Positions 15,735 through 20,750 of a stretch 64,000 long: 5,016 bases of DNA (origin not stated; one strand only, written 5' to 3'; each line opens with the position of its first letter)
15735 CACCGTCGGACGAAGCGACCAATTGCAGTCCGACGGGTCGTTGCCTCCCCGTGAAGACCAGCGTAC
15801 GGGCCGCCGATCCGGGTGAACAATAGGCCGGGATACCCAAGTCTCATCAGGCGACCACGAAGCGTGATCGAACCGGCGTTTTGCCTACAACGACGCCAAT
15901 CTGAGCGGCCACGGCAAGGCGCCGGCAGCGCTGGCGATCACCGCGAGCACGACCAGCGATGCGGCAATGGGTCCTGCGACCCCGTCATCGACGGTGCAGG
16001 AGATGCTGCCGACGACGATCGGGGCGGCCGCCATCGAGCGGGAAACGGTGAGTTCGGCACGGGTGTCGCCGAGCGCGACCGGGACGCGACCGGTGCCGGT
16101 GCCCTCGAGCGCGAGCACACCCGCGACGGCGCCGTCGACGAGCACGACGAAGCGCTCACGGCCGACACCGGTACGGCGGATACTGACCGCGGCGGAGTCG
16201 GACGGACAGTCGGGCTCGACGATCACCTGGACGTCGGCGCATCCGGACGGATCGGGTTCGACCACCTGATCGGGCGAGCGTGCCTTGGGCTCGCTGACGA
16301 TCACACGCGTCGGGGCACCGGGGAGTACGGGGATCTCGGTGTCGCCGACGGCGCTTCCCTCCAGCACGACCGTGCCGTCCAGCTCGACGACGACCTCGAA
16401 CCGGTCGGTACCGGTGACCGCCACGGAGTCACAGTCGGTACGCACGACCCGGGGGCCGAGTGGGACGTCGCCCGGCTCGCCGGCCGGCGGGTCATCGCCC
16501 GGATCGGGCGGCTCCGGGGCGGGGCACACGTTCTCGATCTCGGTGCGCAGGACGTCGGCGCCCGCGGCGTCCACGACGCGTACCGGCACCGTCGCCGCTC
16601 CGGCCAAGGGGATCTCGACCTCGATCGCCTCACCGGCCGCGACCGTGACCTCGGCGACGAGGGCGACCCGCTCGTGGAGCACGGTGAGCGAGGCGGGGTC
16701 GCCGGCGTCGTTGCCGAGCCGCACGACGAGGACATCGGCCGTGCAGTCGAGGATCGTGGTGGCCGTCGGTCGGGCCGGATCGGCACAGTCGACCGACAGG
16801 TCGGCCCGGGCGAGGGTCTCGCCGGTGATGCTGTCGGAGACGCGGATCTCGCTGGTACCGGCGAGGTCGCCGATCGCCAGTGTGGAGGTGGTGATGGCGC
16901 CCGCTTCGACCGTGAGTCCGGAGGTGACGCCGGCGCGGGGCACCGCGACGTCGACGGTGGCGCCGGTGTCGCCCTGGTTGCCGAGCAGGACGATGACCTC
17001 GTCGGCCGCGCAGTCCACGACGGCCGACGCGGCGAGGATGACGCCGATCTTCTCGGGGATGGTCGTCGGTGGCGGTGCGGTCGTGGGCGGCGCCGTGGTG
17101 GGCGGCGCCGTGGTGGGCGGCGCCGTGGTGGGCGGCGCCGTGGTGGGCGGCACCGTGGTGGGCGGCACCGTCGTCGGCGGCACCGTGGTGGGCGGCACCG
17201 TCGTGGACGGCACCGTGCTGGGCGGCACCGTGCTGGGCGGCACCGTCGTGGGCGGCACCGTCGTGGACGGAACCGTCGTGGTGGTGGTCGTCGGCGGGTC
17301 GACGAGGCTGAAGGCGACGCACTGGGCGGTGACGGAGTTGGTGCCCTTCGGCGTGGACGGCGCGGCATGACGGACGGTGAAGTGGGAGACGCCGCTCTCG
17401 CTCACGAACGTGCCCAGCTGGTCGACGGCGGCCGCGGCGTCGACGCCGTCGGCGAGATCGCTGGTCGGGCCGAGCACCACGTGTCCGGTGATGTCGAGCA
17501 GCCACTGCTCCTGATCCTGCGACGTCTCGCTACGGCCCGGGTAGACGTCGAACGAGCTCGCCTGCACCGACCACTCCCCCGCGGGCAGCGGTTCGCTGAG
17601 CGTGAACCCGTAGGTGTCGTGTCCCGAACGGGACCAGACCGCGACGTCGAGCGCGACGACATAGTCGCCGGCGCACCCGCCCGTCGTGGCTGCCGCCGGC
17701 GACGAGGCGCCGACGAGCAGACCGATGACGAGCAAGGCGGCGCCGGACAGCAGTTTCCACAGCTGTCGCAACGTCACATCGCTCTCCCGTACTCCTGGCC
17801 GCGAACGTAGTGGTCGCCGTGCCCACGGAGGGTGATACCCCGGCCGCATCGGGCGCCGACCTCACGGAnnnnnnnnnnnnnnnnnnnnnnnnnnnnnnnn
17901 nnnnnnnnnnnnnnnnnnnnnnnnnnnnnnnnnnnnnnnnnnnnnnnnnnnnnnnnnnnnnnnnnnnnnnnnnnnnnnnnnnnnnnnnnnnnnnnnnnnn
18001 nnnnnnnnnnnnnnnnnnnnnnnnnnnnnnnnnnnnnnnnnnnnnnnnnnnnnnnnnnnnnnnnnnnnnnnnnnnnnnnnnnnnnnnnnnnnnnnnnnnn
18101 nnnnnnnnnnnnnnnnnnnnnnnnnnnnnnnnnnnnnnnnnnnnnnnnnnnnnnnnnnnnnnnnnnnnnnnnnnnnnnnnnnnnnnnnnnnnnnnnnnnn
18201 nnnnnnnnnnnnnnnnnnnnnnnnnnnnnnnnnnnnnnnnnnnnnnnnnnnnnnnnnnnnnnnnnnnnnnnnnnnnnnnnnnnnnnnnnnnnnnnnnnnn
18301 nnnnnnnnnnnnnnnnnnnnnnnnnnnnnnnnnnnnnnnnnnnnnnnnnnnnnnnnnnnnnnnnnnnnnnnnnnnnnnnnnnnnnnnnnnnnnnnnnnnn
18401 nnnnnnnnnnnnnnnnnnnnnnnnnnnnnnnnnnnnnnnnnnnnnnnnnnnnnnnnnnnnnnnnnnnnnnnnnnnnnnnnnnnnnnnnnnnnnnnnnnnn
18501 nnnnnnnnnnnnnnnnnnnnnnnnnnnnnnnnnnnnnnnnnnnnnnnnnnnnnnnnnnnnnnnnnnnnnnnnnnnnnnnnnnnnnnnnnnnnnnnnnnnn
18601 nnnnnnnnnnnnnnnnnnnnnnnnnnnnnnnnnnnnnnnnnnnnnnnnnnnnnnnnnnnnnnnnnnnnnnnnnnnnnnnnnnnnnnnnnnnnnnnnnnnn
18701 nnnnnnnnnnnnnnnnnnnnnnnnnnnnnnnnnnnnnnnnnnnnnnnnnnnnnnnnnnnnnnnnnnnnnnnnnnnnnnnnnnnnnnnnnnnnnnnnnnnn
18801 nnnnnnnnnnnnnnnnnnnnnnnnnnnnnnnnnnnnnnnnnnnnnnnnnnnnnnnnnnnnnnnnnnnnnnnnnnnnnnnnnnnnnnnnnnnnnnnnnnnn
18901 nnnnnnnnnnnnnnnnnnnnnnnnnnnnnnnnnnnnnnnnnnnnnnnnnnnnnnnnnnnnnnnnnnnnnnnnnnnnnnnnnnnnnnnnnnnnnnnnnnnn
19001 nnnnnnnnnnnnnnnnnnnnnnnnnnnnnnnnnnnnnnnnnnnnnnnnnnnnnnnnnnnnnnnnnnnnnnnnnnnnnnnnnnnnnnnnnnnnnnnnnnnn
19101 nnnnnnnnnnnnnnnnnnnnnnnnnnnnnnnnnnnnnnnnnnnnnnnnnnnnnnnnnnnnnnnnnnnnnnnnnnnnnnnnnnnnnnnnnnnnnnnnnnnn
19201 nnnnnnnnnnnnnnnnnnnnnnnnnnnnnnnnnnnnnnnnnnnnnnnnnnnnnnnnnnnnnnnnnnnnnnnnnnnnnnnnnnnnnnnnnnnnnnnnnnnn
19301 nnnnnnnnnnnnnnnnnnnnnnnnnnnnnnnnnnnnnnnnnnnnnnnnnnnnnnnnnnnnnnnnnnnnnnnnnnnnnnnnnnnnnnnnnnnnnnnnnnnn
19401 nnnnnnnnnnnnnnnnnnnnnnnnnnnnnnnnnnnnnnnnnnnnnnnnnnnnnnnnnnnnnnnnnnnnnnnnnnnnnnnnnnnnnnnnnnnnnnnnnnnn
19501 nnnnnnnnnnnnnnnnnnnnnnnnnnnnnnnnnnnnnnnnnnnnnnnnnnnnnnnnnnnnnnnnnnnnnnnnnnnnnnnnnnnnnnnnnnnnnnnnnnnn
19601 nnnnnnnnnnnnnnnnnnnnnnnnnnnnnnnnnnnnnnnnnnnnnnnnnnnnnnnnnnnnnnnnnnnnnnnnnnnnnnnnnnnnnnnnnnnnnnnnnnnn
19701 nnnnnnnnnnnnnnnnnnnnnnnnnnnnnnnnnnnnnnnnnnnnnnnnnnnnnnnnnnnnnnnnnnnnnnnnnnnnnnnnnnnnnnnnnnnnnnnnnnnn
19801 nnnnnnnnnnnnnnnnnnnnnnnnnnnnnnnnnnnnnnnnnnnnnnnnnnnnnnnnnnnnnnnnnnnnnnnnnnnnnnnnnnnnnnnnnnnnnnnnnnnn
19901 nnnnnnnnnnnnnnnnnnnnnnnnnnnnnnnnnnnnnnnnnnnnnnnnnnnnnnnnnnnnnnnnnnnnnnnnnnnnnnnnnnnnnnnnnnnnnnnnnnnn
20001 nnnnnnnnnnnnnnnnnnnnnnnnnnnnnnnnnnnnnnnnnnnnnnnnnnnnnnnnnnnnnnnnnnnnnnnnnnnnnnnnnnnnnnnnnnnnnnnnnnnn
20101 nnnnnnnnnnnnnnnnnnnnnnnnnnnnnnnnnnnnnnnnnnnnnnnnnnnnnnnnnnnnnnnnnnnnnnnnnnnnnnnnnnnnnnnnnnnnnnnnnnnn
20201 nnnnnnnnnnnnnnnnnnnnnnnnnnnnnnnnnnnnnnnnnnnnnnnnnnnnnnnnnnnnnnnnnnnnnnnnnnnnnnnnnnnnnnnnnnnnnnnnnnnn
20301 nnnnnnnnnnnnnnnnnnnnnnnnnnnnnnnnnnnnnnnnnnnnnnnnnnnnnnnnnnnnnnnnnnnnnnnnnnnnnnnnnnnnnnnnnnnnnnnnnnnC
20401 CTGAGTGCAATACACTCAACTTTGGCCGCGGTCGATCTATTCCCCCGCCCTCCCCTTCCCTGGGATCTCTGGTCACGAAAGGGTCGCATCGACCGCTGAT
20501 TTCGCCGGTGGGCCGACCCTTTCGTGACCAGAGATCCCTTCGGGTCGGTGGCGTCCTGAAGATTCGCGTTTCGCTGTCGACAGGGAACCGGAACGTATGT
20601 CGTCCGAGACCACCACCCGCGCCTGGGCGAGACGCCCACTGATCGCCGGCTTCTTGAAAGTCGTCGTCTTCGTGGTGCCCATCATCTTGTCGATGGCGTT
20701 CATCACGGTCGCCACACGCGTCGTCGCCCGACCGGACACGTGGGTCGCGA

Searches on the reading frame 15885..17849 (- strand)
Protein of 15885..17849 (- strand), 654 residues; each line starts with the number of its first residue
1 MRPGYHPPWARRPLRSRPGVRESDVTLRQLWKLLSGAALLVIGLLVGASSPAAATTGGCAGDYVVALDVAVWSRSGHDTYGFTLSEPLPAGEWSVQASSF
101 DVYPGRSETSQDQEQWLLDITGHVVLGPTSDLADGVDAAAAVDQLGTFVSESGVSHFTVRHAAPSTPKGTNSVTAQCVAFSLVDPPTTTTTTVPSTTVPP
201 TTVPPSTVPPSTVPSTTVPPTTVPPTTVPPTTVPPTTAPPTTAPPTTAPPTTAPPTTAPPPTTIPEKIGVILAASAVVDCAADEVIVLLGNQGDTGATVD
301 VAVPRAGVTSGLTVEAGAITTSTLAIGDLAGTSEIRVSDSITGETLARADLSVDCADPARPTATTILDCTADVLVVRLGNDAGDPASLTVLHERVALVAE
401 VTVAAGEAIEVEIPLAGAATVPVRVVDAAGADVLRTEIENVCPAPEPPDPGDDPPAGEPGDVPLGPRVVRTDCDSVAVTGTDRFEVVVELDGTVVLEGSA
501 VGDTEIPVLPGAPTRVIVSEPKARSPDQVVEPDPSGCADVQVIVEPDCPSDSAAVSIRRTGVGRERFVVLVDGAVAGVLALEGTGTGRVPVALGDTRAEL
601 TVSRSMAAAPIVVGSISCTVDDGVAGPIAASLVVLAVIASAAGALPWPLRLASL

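Call 18: search_protein_families(library=pfam, proteins=[window:15885-17849:-])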
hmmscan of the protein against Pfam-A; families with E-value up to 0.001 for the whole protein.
window:15885-17849:- (654 aa): 0 families

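Call 37: search_protein_families(library=pfam, proteins=[window:15885-17849:-], max_evalue=0.01)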
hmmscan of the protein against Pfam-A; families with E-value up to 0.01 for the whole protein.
window:15885-17849:- (654 aa): 2 families
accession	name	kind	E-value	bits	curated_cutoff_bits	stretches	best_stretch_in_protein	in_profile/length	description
PF05506.17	PLipase_C_C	-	0.002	19.4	24.4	0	278-326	7-56/80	Bacterial phospholipase C, C-terminal domain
PF02095.21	Extensin_1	-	0.0038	17.5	105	1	194-261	64-131/171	Extensin-like protein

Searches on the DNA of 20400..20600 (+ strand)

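Call 52: search_rna_families(source=window, start=20400, end=20600, threshold=evalue, max_evalue=10)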
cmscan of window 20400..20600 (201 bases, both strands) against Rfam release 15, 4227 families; matches with E-value up to 10: 22.
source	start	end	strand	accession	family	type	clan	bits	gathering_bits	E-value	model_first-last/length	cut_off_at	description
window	20461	20539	+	RF03600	MIR3627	Gene; miRNA;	-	45.3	64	1.1e-09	1-89/89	no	MIR3627 microRNA precursor family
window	20461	20539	-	RF03600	MIR3627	Gene; miRNA;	-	44.2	64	2.4e-09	1-89/89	no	MIR3627 microRNA precursor family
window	20462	20538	+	RF03888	mir-3160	Gene; miRNA;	-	33.9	80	0.00029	1-83/83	no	mir-3160 microRNA precursor family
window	20462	20538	-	RF03888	mir-3160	Gene; miRNA;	-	33.2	80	0.00043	1-83/83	no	mir-3160 microRNA precursor family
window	20460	20539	-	RF03674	MIR5387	Gene; miRNA;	-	28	69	0.00067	1-96/96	no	MIR5387 microRNA precursor family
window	20461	20540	+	RF03674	MIR5387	Gene; miRNA;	-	27.3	69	0.0011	1-96/96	no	MIR5387 microRNA precursor family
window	20463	20537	+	RF01001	mir-609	Gene; miRNA;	-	26.7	98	0.0026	1-92/92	no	mir-609 microRNA precursor family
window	20448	20554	-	RF02000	MIR1846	Gene; miRNA;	-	25.9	77.5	0.0033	1-110/110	no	MIR1846 microRNA precursor family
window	20462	20538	-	RF03265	mir-1460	Gene; miRNA;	-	24.4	74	0.038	1-91/91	no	mir-1460 microRNA precursor family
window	20459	20544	+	RF03952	mir-3718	Gene; miRNA;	-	23.4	78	0.004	1-92/92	no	mir-3718 microRNA precursor family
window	20467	20533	-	RF03418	mir-3198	Gene; miRNA;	-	22.4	91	0.037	1-80/80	no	mir-3198 microRNA precursor family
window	20460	20540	+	RF02058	STnc400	Gene;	-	22.3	80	0.026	6-71/125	no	Gammaproteobacterial sRNA STnc400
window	20464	20535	+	RF02516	MIR393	Gene; miRNA;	-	22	60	0.01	1-126/126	no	mir-393 microRNA precursor family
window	20454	20552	+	RF03448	mir-6131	Gene; miRNA;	-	18.2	66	0.3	1-105/105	no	mir-6131 microRNA precursor family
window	20466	20534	-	RF03861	mir-4484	Gene; miRNA;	-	17.6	90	0.96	1-89/89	no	mir-4484 microRNA precursor family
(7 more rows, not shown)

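Call 53: search_dna_similar(query=window:20455-20545:+, collection=plasmids, mode=distant, max_evalue=1)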
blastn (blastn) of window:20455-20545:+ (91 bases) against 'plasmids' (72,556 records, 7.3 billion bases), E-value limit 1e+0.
No match.

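Call 54: search_dna_similar(query=window:20455-20545:+, collection=phages, mode=distant, max_evalue=1)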
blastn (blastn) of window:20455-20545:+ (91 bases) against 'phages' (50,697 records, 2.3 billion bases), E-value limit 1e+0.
Records with a match: 1; places in all: 1; records where one place covers at least 80% of the query: 0.
Best place of each record, by identity: 80-90% 1.
By first word of the organism name: Rhodococcus 1.
By host as written in the record: Rhodococcus equi NRRL B-16538 1.
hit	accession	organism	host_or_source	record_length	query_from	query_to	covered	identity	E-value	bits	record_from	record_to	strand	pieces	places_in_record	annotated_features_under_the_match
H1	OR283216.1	Rhodococcus phage MacGully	Rhodococcus equi NRRL B-16538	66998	39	66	31%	89.3%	8e-1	38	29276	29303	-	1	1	48: tape measure protein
